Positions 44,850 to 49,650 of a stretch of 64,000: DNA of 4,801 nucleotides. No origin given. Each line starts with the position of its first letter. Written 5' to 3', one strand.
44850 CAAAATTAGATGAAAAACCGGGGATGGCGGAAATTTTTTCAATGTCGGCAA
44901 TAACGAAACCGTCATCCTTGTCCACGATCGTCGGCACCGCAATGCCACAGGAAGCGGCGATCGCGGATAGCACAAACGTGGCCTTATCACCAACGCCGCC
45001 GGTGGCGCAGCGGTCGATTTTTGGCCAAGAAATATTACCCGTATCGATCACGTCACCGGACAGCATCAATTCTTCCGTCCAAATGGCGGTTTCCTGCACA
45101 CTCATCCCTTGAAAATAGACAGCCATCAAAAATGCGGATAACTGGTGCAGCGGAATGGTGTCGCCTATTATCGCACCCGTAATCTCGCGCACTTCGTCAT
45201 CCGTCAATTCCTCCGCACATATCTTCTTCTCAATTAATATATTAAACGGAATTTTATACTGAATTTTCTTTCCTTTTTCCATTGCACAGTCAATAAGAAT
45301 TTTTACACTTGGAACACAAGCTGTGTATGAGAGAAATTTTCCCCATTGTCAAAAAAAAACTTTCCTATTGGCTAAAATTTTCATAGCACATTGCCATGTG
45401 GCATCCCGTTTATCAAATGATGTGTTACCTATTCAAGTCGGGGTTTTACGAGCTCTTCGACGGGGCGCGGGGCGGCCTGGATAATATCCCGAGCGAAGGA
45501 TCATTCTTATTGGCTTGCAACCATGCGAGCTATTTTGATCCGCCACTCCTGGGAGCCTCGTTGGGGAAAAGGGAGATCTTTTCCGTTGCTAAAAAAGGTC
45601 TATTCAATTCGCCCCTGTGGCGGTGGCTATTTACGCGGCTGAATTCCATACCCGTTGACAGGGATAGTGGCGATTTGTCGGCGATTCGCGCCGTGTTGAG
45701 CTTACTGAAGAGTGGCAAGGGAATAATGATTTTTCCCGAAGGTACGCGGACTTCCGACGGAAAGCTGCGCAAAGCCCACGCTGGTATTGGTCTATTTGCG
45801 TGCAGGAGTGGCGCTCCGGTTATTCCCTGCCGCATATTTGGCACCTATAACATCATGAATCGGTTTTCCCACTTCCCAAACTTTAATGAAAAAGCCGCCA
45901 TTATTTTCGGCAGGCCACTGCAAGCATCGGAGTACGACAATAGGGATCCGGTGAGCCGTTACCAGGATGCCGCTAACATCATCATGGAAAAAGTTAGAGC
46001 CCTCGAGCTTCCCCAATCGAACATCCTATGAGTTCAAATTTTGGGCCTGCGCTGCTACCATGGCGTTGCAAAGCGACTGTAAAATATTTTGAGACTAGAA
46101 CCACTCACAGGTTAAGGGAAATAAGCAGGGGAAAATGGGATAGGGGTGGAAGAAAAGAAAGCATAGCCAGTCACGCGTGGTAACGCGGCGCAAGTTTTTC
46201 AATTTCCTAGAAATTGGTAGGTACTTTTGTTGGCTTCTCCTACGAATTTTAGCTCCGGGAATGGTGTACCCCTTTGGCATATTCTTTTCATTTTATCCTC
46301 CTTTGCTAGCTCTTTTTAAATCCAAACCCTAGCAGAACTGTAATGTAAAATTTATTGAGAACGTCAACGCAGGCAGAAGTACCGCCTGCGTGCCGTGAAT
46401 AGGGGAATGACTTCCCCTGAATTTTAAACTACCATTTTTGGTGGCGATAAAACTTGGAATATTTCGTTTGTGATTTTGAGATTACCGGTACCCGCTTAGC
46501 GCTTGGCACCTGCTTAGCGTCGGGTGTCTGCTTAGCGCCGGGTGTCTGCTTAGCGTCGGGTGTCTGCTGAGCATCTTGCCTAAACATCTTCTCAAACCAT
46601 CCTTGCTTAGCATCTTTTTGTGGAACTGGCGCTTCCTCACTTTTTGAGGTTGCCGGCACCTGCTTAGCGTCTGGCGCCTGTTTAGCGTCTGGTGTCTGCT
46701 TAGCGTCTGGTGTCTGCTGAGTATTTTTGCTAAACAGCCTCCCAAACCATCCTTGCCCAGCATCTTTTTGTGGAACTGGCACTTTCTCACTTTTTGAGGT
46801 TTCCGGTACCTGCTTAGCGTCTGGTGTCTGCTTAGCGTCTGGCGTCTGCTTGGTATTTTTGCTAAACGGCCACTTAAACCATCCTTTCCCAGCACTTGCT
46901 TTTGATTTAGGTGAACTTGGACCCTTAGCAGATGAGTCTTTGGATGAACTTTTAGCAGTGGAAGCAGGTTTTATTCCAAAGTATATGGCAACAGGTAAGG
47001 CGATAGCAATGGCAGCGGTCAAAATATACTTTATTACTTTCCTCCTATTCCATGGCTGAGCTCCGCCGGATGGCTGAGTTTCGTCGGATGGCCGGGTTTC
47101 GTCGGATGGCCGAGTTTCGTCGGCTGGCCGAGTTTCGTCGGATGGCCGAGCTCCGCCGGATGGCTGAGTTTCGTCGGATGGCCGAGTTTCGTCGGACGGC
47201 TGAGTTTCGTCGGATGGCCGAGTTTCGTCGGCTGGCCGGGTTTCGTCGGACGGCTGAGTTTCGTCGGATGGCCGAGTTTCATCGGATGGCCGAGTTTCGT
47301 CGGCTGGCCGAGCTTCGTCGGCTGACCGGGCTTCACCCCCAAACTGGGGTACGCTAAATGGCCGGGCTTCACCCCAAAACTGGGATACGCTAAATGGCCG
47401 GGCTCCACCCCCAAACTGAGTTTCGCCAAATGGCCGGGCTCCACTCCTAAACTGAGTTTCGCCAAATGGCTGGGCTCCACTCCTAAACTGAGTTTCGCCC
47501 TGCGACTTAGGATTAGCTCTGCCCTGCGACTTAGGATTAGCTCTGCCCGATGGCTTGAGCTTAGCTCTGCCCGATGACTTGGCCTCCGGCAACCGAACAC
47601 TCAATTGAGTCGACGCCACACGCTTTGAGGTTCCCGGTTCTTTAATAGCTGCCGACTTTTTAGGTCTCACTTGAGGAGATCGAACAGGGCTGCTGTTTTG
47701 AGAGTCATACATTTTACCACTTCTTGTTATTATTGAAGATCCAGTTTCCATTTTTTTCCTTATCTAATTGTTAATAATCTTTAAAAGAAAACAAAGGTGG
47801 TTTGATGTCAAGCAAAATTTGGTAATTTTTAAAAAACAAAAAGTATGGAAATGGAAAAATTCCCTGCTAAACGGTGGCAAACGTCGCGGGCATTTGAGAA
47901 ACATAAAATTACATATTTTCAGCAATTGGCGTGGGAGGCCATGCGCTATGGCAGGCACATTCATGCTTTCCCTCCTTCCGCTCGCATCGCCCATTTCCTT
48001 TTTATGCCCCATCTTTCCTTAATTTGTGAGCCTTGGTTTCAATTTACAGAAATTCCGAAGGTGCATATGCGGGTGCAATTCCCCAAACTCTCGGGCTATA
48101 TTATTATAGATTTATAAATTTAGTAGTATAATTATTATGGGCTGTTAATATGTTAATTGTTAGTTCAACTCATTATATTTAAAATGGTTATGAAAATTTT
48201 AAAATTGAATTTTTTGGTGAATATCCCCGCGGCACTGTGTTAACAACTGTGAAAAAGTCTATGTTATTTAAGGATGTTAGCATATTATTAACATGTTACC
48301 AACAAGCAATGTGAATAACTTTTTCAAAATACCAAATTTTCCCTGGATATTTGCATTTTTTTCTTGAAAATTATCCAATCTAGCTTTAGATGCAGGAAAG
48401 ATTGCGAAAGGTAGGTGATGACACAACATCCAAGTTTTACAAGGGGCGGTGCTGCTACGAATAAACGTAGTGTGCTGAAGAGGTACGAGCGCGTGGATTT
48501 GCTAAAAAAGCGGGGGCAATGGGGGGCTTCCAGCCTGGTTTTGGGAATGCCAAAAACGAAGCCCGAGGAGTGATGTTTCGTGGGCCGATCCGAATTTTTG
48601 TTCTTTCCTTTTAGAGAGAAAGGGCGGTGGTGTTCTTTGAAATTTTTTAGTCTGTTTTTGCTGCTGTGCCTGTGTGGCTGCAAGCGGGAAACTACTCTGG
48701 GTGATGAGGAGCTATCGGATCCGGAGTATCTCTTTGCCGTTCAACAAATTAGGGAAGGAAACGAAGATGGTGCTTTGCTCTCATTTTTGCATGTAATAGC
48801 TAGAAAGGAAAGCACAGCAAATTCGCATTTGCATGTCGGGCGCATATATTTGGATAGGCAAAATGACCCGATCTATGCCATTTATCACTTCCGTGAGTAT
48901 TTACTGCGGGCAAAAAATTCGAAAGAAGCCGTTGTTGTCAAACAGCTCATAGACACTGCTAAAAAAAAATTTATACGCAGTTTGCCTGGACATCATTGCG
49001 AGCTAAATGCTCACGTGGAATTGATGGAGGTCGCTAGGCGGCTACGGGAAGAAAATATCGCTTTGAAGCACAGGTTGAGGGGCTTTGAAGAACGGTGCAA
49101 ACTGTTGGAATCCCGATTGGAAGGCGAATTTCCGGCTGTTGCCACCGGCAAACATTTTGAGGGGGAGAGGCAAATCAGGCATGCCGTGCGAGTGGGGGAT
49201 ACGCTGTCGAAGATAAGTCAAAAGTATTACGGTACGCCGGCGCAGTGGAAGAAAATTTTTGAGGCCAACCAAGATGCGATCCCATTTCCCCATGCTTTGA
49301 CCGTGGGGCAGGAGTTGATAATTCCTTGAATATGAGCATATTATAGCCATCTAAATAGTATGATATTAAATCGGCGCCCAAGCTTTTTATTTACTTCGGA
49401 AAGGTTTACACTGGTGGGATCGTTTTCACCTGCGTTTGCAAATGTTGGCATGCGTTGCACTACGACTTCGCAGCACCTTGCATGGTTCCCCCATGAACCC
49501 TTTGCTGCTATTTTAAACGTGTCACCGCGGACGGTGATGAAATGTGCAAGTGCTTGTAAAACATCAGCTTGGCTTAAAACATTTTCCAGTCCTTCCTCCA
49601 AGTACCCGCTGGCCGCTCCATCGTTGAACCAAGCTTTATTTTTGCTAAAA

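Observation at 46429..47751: Second low-complexity repeat protein sharing the G[FW]F...F[SR][KQ] motif, with three nested tandem-repeat systems around one TM helix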

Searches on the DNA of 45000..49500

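Call 52: search_rna_families(source=window, start=45000, end=49500, threshold=evalue, max_evalue=0.1)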
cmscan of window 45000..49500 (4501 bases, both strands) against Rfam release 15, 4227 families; matches with E-value up to 0.1: 0.
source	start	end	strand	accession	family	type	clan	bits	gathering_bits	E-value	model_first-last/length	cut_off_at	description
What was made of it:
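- On Known RNA element / CRISPR-like array: No Rfam hit at E<=0.1 (call 52).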

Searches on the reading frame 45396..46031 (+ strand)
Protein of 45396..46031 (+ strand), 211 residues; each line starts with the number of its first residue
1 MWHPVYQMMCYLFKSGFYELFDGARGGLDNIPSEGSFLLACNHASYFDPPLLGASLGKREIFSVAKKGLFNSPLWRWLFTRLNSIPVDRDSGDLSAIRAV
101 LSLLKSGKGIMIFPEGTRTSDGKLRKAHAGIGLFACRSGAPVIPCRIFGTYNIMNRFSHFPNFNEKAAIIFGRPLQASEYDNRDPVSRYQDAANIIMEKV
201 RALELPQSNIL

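Call 6: search_protein_families(library=pfam, proteins=[window:45396-46031:+], max_evalue=0.01)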
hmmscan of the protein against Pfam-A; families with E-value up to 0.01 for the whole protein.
window:45396-46031:+ (211 aa): 1 family
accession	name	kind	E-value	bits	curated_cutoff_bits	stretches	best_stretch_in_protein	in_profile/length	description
PF01553.26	Acyltransferase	-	7.8e-27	94.1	23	1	27-147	6-131/132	Acyltransferase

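Call 9: find_encoding_contigs(protein=window:45396-46031:+, flank=10000, max_places=6)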
Protein window:45396-46031:+ (211 aa): 1 contig read that carries it; 1 place shown.
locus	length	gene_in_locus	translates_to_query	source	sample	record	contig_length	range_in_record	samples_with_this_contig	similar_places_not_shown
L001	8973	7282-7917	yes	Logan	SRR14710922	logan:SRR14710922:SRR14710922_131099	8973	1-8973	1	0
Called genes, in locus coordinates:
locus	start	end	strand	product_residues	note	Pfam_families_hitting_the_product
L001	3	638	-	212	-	?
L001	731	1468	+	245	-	-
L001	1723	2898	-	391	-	PF00365:PFK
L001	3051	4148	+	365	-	-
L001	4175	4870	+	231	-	PF05198:IF3_N, PF00707:IF3_C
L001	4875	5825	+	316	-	PF01520:Amidase_3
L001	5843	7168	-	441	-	PF02885:Glycos_trans_3N, PF00591:Glycos_transf_3, PF07831:PYNP_C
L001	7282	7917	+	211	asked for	PF01553:Acyltransferase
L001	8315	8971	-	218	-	?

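Call 11: find_related_loci(query=window:45396-46028:+, collection=genome_contigs, flank=10000)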
Query window:45396-46028:+ (211 aa) in genome_contigs; peptide patterns used: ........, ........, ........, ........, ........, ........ (x = any residue, [..] = any of these).
101 stretches matched a pattern; 53 encode a relative of the query (tblastn E <= 1e-3); 53 distinct loci.
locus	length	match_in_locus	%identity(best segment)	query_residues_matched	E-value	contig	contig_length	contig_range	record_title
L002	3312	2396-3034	76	1-211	1e-114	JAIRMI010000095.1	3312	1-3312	MAG: Puniceicoccales bacterium isolate Cc175_bin98 k119_2928432, whole genome shotgun sequence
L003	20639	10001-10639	76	1-211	2e-111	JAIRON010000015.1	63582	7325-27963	MAG: Puniceicoccales bacterium isolate Cd354_bin81 k119_106116, whole genome shotgun sequence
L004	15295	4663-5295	72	1-211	7e-107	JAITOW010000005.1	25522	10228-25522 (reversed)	MAG: Puniceicoccales bacterium isolate Po218_bin73 k119_1064297, whole genome shotgun sequence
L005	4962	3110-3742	67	1-211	4e-95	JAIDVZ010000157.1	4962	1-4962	MAG: Opitutales bacterium isolate SC0372_S2_13 SC0372_S2_13_contig_157, whole genome shotgun sequence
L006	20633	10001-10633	64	1-211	4e-92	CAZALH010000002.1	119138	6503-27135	MAG TPA_asm: uncultured Opitutales bacterium isolate SRP141132_co4_295 genome assembly, contig: NODE_44_length_119138_co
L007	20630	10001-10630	43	2-211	2e-51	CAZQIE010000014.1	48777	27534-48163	MAG TPA_asm: uncultured Opitutales bacterium isolate binchicken_co135_15 genome assembly, contig: NODE_1534_length_48777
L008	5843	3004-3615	37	9-204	5e-39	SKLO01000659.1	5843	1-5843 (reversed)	MAG: Verrucomicrobiales bacterium isolate CSSed162cmA_213 CSSed16-2cmA-67054, whole genome shotgun sequence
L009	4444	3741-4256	38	35-206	6e-37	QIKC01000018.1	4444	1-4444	MAG: Verrucomicrobiales bacterium isolate SZUA-55 Ga0063293_10032156, whole genome shotgun sequence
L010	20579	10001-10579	36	1-203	9e-34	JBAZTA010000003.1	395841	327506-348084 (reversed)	MAG: Candidatus Omnitrophota bacterium isolate SO_2017_GW1_19 NODE_172_length_395841_cov_2.076381_OW334_2017, whole geno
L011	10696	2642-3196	35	17-203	2e-32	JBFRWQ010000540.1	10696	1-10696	MAG: Microcystaceae cyanobacterium isolate 02_in_wo_sediment_bin.3 02InwoSedB3_c_000001109786, whole genome shotgun sequ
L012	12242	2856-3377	36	27-204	4e-32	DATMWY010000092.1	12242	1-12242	MAG TPA_asm: Candidatus Deferrimicrobium sp. isolate SMAG_U13106 k141_276766, whole genome shotgun sequence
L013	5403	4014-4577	32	6-197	9e-32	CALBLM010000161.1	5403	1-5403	MAG TPA_asm: uncultured Megasphaera sp. isolate SRR1747059_bin.63_CONCOCT_v1.1_MAG genome assembly, contig: ERZ808291.32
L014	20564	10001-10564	32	6-197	1e-31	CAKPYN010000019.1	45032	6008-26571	MAG: uncultured Megasphaera sp. isolate REFINED_METABAT215_TOP10_CONTIGS_1500_ASSEMBLY_K77_MERGED__Hadza_MoBio_hadza-E-H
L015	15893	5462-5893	40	17-161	3e-31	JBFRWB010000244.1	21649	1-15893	MAG: Microcystaceae cyanobacterium isolate coassembly_bin.85 coaB85_c_000024224892, whole genome shotgun sequence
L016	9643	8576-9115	33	27-202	2e-31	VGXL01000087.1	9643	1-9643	MAG: Phycisphaerae bacterium isolate M_DeepCast_65m_m2_009 M_DeepCast_65m_m2_009_Ga0194120_10013033, whole genome shotgu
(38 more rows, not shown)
